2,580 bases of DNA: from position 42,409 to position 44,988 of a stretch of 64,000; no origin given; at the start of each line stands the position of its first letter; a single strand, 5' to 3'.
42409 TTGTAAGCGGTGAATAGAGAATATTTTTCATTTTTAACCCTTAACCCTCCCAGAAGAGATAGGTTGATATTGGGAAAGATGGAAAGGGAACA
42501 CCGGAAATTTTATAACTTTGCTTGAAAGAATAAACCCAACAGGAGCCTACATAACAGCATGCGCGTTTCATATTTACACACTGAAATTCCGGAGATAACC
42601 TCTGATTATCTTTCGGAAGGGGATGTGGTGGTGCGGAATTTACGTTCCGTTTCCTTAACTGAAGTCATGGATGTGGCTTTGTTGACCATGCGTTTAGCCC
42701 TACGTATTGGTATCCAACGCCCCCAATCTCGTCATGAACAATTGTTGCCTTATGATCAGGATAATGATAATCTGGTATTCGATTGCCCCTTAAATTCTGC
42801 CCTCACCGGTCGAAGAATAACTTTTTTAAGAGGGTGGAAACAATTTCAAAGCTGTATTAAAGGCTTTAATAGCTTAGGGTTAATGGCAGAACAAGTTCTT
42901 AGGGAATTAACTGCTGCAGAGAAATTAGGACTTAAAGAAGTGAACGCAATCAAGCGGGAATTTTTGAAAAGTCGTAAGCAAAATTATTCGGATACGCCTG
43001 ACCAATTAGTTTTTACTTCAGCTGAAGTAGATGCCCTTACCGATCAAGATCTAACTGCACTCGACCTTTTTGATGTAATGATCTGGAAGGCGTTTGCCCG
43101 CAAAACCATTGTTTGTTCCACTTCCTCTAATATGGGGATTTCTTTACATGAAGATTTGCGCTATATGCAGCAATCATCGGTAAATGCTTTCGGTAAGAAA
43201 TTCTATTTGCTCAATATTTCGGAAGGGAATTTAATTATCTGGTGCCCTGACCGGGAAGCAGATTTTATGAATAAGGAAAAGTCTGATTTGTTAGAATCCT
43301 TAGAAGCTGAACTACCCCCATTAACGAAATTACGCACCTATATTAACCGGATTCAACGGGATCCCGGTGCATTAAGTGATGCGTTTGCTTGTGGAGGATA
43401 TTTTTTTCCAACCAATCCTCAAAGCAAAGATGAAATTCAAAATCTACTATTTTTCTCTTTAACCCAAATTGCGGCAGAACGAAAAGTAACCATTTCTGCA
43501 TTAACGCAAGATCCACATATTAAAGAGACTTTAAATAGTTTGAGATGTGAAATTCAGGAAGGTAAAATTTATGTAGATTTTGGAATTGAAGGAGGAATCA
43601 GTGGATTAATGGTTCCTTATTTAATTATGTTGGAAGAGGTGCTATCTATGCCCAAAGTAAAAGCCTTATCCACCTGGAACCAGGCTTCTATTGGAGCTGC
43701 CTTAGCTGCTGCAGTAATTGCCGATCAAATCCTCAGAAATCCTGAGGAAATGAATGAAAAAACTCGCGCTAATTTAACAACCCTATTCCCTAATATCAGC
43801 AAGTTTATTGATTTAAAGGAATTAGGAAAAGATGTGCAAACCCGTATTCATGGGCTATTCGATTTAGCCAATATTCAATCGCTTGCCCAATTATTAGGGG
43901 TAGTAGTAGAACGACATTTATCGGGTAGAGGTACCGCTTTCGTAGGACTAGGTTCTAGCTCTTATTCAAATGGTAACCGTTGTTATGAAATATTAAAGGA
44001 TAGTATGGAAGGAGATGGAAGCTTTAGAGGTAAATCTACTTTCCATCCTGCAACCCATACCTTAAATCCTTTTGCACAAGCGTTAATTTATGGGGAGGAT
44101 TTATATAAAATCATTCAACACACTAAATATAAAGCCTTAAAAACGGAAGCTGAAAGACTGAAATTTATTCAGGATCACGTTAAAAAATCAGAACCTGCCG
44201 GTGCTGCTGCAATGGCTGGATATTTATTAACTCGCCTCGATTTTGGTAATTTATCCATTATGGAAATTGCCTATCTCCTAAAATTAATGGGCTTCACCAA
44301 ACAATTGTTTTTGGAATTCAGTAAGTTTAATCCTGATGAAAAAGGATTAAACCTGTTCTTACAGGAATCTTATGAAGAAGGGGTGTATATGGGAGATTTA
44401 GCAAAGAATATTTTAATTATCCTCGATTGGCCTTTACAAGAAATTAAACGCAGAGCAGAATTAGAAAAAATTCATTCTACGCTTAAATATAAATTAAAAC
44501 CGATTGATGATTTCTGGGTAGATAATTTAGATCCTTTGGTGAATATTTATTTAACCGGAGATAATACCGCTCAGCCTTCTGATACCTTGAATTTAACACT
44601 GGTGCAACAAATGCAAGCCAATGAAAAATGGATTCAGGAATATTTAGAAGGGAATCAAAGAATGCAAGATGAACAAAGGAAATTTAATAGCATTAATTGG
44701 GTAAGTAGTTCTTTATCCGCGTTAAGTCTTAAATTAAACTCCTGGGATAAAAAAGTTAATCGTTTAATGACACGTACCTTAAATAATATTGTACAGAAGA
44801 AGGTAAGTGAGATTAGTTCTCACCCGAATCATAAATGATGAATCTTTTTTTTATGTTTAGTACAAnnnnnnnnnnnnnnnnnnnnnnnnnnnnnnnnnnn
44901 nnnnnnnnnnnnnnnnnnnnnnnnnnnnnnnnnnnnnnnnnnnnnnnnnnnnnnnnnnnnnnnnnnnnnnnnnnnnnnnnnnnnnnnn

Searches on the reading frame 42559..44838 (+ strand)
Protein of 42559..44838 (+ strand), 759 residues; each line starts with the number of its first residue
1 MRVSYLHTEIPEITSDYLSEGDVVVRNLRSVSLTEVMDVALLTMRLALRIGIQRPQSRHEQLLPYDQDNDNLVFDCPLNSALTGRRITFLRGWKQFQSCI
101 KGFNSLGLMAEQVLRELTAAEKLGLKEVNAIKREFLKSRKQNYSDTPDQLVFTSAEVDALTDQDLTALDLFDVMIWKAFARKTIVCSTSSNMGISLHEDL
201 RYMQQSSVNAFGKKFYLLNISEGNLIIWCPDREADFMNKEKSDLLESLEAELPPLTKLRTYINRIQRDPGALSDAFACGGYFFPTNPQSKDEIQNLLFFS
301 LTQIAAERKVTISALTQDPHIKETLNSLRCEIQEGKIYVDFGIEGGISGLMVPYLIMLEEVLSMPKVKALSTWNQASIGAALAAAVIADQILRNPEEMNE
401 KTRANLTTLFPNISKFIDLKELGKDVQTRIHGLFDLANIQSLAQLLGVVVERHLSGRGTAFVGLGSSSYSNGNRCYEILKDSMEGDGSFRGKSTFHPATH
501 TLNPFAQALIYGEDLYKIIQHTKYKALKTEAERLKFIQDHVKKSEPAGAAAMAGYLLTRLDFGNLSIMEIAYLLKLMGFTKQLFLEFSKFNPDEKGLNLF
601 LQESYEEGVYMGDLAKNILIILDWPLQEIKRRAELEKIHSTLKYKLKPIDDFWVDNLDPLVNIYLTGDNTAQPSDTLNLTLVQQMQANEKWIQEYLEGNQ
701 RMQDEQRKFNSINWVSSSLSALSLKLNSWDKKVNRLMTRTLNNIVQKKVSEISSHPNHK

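Call 6: search_protein_families(library=pfam, proteins=[window:42559-44838:+], max_evalue=0.001)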
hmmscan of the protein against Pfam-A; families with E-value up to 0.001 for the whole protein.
window:42559-44838:+ (759 aa): 0 families

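Call 18: search_solved_structures(query=window:42559-44838:+, max_evalue=10)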
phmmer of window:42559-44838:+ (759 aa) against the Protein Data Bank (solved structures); distinct sequences matched with E-value up to 10: 2.
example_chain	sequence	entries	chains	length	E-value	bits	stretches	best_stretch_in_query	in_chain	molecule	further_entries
6zu5_LC0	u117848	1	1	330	1.2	10.5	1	275-304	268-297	uL4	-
6yip_A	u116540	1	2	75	1.4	10.3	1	681-737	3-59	Kinesin-like protein KIF20A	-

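Call 23: search_protein_families(library=pfam, proteins=[window:42559-44838:+], max_evalue=10)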
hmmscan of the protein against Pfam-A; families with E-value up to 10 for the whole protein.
window:42559-44838:+ (759 aa): 0 families

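Call 26: find_homologous_proteins(query=window:42559-44838:+, max_evalue=0.00001)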
Query window:42559-44838:+ (759 aa): 201 proteins with E <= 0.00001 among 8000 candidates; the best 120 are listed.
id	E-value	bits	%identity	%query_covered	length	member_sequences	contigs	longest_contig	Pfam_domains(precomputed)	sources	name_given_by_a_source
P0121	0.0e+0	1684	98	100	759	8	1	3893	-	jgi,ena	jgi:hypothetical protein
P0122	0.0e+0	1022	61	99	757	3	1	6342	-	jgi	jgi:hypothetical protein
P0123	9.3e-296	1001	60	99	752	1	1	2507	-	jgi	jgi:hypothetical protein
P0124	1.4e-294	997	58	100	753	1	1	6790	-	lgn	-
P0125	1.0e-293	994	59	99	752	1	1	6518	-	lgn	-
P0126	6.3e-288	975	58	99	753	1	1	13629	-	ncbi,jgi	jgi:hypothetical protein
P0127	6.7e-287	972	58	99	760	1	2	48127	-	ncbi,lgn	-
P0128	2.7e-283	960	58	99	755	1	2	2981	-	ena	-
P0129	1.5e-282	957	57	99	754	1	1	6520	-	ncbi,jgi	jgi:hypothetical protein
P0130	5.6e-279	945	57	99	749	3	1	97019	-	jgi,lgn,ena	jgi:hypothetical protein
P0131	6.6e-278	942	57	99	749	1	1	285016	-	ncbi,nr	ncbi:MAG: hypothetical protein JNL57_00965 [Bacteroidetes bacterium]|nr:hypothetical protein [Bacter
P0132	1.5e-276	937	57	99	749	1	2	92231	-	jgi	jgi:hypothetical protein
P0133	2.2e-275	934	56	99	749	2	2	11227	-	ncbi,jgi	jgi:hypothetical protein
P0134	3.1e-275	933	57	99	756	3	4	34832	-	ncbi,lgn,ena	-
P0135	1.8e-272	924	55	99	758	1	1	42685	-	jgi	jgi:hypothetical protein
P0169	7.6e-228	776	50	98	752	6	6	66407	-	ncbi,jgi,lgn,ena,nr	ncbi:MAG TPA: hypothetical protein DIT64_21950 [Verrucomicrobiales bacterium]|nr:hypothetical protei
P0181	5.4e-220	751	52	90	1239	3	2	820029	PF00501.35,PF13193.13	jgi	jgi:long-chain acyl-CoA synthetase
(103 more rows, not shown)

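Call 29: find_encoding_contigs(protein=P0181, flank=10000, max_places=1)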
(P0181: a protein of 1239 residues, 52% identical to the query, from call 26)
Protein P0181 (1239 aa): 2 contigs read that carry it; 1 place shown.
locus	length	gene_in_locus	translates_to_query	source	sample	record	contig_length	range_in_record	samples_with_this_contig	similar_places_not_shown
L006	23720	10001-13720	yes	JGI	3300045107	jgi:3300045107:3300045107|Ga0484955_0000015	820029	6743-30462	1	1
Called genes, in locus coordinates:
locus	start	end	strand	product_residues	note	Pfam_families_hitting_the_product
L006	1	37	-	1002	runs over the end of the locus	PF00515:TPR_1 (faint), PF07719:TPR_2 (faint), PF13181:TPR_8 (faint), PF13414:TPR_11 (faint), PF13428:TPR_14 (faint), PF13432:TPR_16 (weak), PF13424:TPR_12 (weak), PF13432:TPR_16, +4 more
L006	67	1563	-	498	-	PF13432:TPR_16, PF12895:ANAPC3 (weak), PF14559:TPR_19, PF00515:TPR_1 (weak), PF07719:TPR_2 (weak), PF13424:TPR_12, PF13428:TPR_14 (weak), PF13432:TPR_16, +14 more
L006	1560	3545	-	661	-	PF14559:TPR_19 (weak), PF13429:TPR_15 (weak), PF13432:TPR_16, PF23914:TPR_CcmH_CycH (weak), PF00515:TPR_1 (weak), PF07719:TPR_2 (weak), PF13181:TPR_8 (weak), PF14559:TPR_19, +8 more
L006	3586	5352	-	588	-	PF00437:T2SSE, PF13191:AAA_16 (weak)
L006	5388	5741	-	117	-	-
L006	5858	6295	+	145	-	-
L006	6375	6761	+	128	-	-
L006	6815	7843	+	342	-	-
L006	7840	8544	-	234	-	PF02348:CTP_transf_3, PF12804:NTP_transf_3 (weak)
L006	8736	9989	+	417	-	PF02812:ELFV_dehydrog_N, PF00208:ELFV_dehydrog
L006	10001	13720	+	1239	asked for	PF00501:AMP-binding, PF13193:AMP-binding_C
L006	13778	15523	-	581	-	PF12895:ANAPC3 (faint), PF13428:TPR_14 (faint), PF23914:TPR_CcmH_CycH (faint), PF07719:TPR_2 (faint), PF13431:TPR_17 (faint), PF13432:TPR_16 (faint)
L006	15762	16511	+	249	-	PF05050:Methyltransf_21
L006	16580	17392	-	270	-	PF05721:PhyH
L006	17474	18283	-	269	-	-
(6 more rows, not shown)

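Call 30: find_encoding_contigs(protein=P0169, flank=10000, max_places=1)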
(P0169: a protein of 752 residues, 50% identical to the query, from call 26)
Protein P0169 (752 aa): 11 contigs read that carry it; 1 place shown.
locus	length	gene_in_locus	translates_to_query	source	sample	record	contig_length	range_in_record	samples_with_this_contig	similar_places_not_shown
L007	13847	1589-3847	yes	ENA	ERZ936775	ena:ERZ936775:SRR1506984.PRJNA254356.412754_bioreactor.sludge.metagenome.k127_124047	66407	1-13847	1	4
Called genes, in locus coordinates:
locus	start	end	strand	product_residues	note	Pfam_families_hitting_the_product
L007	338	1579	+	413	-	PF02812:ELFV_dehydrog_N, PF00208:ELFV_dehydrog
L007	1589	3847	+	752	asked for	-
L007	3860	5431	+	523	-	PF00501:AMP-binding, PF13193:AMP-binding_C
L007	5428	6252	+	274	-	-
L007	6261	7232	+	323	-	PF00132:Hexapep, PF14602:Hexapep_2 (weak)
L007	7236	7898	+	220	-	PF04199:Cyclase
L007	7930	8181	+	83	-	-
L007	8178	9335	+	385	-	PF13489:Methyltransf_23, PF05175:MTS (faint), PF08241:Methyltransf_11, PF08242:Methyltransf_12, PF13649:Methyltransf_25, PF13847:Methyltransf_31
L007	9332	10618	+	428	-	PF02522:Antibiotic_NAT, PF09940:DUF2172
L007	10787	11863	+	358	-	PF13384:HTH_23 (weak), PF13518:HTH_28 (faint), PF13551:HTH_29 (weak), PF13358:DDE_3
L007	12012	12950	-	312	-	PF14100:DUF6807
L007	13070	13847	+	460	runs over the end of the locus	-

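Call 36: find_related_loci(query=A1, collection=genome_contigs, flank=10000)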
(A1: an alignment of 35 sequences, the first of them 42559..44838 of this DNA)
Query A1 (759 aa) in genome_contigs; peptide patterns used: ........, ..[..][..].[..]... (x = any residue, [..] = any of these).
114 stretches matched a pattern; 45 encode a relative of the query (tblastn E <= 1e-3); 44 distinct loci.
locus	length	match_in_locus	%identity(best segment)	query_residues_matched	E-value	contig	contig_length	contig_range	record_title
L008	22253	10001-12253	58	1-754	0e+0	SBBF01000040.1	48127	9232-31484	MAG: Nitrospira sp. isolate Bin_29_2_1 Hy_contig21428, whole genome shotgun sequence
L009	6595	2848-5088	57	1-751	0e+0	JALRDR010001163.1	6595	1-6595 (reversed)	MAG: Planctomycetaceae bacterium isolate JM.4 JM_1388432, whole genome shotgun sequence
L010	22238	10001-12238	51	5-750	0e+0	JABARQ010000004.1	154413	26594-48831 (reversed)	MAG: Prosthecobacter sp. isolate Bin_70R c_000000000494, whole genome shotgun sequence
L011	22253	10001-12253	49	2-754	0e+0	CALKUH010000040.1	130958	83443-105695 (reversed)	MAG TPA_asm: uncultured Verrucomicrobia bacterium isolate SRR5576005_bin.86_CONCOCT_v1.1_MAG genome assembly, contig: ER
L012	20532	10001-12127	52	1-714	0e+0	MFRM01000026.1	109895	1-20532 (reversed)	MAG: Candidatus Melainabacteria bacterium RIFCSPHIGHO2_02_FULL_34_12 rifcsphigho2_02_scaffold_954, whole genome shotgun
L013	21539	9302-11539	51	5-750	0e+0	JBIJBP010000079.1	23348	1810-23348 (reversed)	MAG: Prosthecobacter sp. isolate ME2006-08-08D7_3300042516_group2_bin8 Rohwer_bin2775_scaffold_1050_c1, whole genome sho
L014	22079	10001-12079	53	1-698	0e+0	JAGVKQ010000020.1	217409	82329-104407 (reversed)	MAG: Candidatus Caenarcanales bacterium isolate SW_12 c_000000007501, whole genome shotgun sequence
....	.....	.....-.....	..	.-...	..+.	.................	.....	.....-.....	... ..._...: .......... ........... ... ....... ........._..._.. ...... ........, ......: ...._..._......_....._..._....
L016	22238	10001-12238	50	5-747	0e+0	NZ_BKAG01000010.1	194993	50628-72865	Brevifollis gellanilyticus strain NBRC 108608 sequence010, whole genome shotgun sequence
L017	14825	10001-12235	50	5-754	0e+0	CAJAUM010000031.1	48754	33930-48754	MAG: uncultured Bacteroidales bacterium isolate Loc090907-6m_bin-511 genome assembly, contig: bin-511:031/155, whole gen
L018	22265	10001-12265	50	5-758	0e+0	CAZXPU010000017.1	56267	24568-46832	MAG TPA_asm: uncultured Brevifollis sp. isolate SRP292972_co3_92 genome assembly, contig: NODE_466_length_56267_cov_5.51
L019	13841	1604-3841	50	5-747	0e+0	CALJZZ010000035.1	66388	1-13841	MAG TPA_asm: uncultured Verrucomicrobiaceae bacterium isolate SRR1506984_bin.23_CONCOCT_v1.1_MAG genome assembly, contig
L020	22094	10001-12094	51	1-702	0e+0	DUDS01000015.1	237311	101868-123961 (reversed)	MAG TPA_asm: Candidatus Melainabacteria bacterium SSGW_16 3300000574.qc.1_(paired)_contig_272, whole genome shotgun sequ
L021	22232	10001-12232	50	5-753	0e+0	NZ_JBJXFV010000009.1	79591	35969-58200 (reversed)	MAG: Prosthecobacter sp. isolate F1F2.bin.412 k127_17352, whole genome shotgun sequence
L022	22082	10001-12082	50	5-698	0e+0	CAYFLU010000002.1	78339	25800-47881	MAG TPA_asm: uncultured Solibacteraceae bacterium isolate ERP107066_co1_201 genome assembly, contig: NODE_15_length_7833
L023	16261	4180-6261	51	1-700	0e+0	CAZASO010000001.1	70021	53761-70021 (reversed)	MAG TPA_asm: uncultured Gammaproteobacteria bacterium isolate SRP150892_co2_4 genome assembly, contig: NODE_358_length_7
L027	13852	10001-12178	49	3-749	0e+0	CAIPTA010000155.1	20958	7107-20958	MAG: Oligoflexia bacterium isolate T7-022_bin-565 genome assembly, contig: bin-565:155/202, whole genome shotgun sequenc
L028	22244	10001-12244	57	1-753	0e+0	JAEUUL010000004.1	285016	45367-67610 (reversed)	MAG: Bacteroidetes bacterium isolate new MAG-354 k141_4300547, whole genome shotgun sequence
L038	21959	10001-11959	45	19-686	1e-162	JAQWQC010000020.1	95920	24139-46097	MAG: Rhodospirillaceae bacterium isolate cluster2_bin.243 k141_136870, whole genome shotgun sequence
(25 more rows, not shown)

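Call 37: predict_structure(alignment_id=A1)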
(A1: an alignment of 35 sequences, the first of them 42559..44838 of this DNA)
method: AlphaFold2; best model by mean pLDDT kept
length: 759 residues; sequences in the alignment: 35
mean_pLDDT: 86.7   pTM: 0.88
mean pLDDT of the five models: 86.7, 86.0, 84.7, 84.1, 83.3
residues with pLDDT >= 90: 467; 70-90: 195; 50-70: 77; < 50: 20
segments of 3 or more residues with pLDDT < 50: 1-3, 13-17, 757-759
pLDDT, mean of each block of 10 residues (from residue 1): 47 49 76 92 98 89 91 95 95 92 95 95 94 95 68 94 93 97 87 94 94 93 93 75 90 92 80 95 86 88 92 92 93 89 92 97 89 79 94 94 96 95 94 73 57 51 55 78 89 85 95 96 94 95 89 94 94 98 96 95 87 95 96 91 84 88 88 95 96 94 72 72 75 73 72 55
secondary structure, 60 per line:
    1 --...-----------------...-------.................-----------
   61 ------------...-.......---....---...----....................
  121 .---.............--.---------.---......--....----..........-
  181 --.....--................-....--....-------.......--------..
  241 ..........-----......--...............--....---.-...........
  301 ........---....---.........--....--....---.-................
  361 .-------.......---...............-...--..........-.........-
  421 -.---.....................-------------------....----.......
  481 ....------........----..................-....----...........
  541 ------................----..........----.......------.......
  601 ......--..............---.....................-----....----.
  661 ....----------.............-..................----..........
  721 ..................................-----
elements in order (helices of 4 or more, strands of 3 or more residues): E23-25 H33-49 E73-75 H77-83 E87-90 H101-121 H125-137 H154-159 H162-165 H170-179 E183-187 H190-205 E207-210 E213-216 E224-230 H239-250 E256-261 H264-278 E281-284 H290-308 H312-315 H319-327 E330-333 E336-339 H345-361 E369-375 H379-393 H400-409 H411-419 E426-435 H436-446 H466-469 H474-484 H491-494 E495-498 H503-520 H522-525 H530-540 H547-562 H567-576 H581-587 H594-606 H609-622 H626-646 H652-655 E660-664 H675-687 H689-706 H711-754

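Call 41: fold_search(model_id=the predicted structure, library=pdb)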
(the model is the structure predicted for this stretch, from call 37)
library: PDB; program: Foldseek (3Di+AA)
matches with E <= 10: 365; with E <= 0.001: 10
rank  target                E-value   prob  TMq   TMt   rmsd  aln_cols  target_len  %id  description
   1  8g1y_B                1.8e-04  1.00  0.25  0.35  21.2       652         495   12  Crystal Structure of the Threonine Synthase from Streptococcus pneumoniae in complex with Pyridoxal 5-phosphate. (released 2023-02-15)
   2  7nbh_DDD              2.2e-04  1.00  0.28  0.61   8.2       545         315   12  Crystal structure of human serine racemase in complex with DSiP fragment Z26781964, XChem fragment screen. (released 2021-03-03)
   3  6zsp_AAA              3.5e-04  1.00  0.28  0.60   7.0       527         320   11  Human serine racemase bound to ATP and malonate. (released 2021-03-03)
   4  9d2q                  4.1e-04  1.00  0.29  0.42   7.5       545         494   10  Crystal structure of E. coli Threonine dehydratase (released 2025-04-09)
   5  8g1y_A                4.1e-04  1.00  0.25  0.34  21.1       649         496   11  Crystal Structure of the Threonine Synthase from Streptococcus pneumoniae in complex with Pyridoxal 5-phosphate. (released 2023-02-15)
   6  8zkv_C                5.2e-04  1.00  0.28  0.59   9.3       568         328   10  Crystal structure of mutant catalytic domains of threonine deaminase in complex with PLP (released 2024-06-12)
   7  7nbf_BBB              7.8e-04  1.00  0.28  0.61   7.6       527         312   11  Crystal structure of human serine racemase in complex with DSiP fragment Z126932614, XChem fragment screen. (released 2021-03-03)
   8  5x2l_A                7.8e-04  1.00  0.28  0.63   7.5       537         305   12  Crystal Structure of Human Serine Racemase (released 2018-01-31)
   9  7nbg_CCC              7.8e-04  1.00  0.27  0.58   8.9       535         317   12  Crystal structure of human serine racemase in complex with DSiP fragment Z52314092, XChem fragment screen. (released 2021-03-03)
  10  3l6c_A                8.5e-04  1.00  0.27  0.58   8.0       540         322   12  X-ray crystal structure of rat serine racemase in complex with malonate a potent inhibitor (released 2010-01-26)
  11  8y1j_B                1.2e-03  1.00  0.28  0.41   9.0       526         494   11  Structure of the pyridoxal 5'-phosphate-dependent (PLP) threonine deaminase ilvA1 from Pseudomonas aeruginosa PAO1 (released 2024-05-22)
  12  6zuj_BBB              1.4e-03  1.00  0.27  0.60   7.8       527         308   11  Human serine racemase holoenzyme from 20% DMSO soak (XChem crystallographic fragment screen). (released 2021-03-03)
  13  6lut_A                1.6e-03  1.00  0.28  0.63   9.3       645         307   10  Crystal structure of Serine Racemase from Dictyostelium discoideum. (released 2020-12-09)
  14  6lut_B                2.1e-03  1.00  0.28  0.64   9.2       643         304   10  Crystal structure of Serine Racemase from Dictyostelium discoideum. (released 2020-12-09)
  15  3hmk_B                2.2e-03  1.00  0.26  0.53   9.3       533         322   12  Crystal Structure of Serine Racemase (released 2010-01-26)
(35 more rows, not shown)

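Call 50: search_protein_families(library=pfam, proteins=[L020:14525-17386:+, L020:17390-20215:+, L020:20212-22094:+, L020:2717-4882:-, L014:5352-7304:+, L008:4718-6124:+, L038:322-1611:+, L014:20813-22079:+], max_evalue=1)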
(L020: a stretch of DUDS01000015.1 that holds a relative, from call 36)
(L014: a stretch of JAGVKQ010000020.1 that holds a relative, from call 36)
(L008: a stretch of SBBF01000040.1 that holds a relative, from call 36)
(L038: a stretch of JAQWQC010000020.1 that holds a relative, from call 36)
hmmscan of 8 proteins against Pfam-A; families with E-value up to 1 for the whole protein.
L020:14525-17386:+ (953 aa): 0 families

L020:17390-20215:+ (941 aa): 0 families

L020:20212-22094:+ (627 aa): 0 families

L020:2717-4882:- (721 aa): 0 families

L014:5352-7304:+ (650 aa): 4 families
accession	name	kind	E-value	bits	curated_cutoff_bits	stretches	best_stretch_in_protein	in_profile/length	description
PF13428.12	TPR_14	-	0.046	14.9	23.5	0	516-546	3-33/44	Tetratricopeptide repeat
PF00515.34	TPR_1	-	0.11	12.8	27.8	1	517-547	4-34/34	Tetratricopeptide repeat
PF14559.12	TPR_19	-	0.17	12.7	25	1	536-582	13-58/68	Tetratricopeptide repeat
PF12569.14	NatA_aux_su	-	0.27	10.6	33.3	1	514-575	193-252/515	N-terminal acetyltransferase A, auxiliary subunit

L008:4718-6124:+ (468 aa): 3 families
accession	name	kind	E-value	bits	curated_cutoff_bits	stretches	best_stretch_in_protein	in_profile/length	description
PF13520.12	AA_permease_2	-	5.9e-56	190.6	27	1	19-437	2-414/427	Amino acid permease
PF00324.27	AA_permease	-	4.3e-27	95.3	24.6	1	25-463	4-463/470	Amino acid permease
PF13906.12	AA_permease_C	-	0.49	11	27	0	408-457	1-47/51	C-terminus of AA_permease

L038:322-1611:+ (429 aa): 3 families
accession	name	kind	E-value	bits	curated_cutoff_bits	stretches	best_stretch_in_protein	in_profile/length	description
PF07690.21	MFS_1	-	1.7e-44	152.6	33.4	2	33-372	5-338/347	Major Facilitator Superfamily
PF00083.30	Sugar_tr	-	1.5e-17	64.1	22.3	1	55-401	42-424/452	Sugar (and other) transporter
PF12832.13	MFS_1_like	-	9.7e-08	31.9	25.2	2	55-397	30-371/373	MFS_1 like family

L014:20813-22079:+ (422 aa): 0 families

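Call 70: search_protein_representatives(alignment_id=A1)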
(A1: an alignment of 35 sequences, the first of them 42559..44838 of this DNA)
Query: 35 sequences, 749 profile positions. Proteins with E-value up to 0.001 (for the whole library): 103; up to 1e-10: 94; up to 1e-30: 61. The best 103 are listed.
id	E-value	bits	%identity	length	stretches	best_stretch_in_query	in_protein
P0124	0.0e+00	1210.4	-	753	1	1-747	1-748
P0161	0.0e+00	1139.3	-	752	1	2-745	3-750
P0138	0.0e+00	1126.4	-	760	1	1-747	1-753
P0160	0.0e+00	1106.5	-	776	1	2-748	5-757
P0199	0.0e+00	1020.7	-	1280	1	30-743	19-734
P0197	4.5e-298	1007.3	-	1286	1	30-743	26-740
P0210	1.1e-291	986.1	-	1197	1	30-736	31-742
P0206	2.0e-290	982.0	-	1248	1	4-698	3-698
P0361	3.2e-235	799.5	-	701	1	2-681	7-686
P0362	1.4e-229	780.8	-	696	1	5-682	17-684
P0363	1.7e-221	754.1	-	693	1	2-678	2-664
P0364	3.3e-220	749.8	-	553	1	188-740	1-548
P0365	1.3e-206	704.9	-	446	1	1-444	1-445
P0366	1.1e-202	691.9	-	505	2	415-672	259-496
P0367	4.3e-196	670.1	-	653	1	3-682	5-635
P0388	3.6e-53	197.5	-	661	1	73-628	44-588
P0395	2.1e-45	171.8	-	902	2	75-313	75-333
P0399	3.8e-41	157.8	-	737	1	79-632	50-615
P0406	2.0e-37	145.5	-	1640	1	134-580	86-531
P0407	3.1e-37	144.8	-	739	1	68-518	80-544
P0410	9.6e-34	133.3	-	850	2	69-298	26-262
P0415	6.9e-28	113.9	-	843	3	160-464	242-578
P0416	1.3e-27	113.0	-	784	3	69-302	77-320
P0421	1.3e-24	103.1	-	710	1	76-624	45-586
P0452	3.0e-06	42.4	-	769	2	253-419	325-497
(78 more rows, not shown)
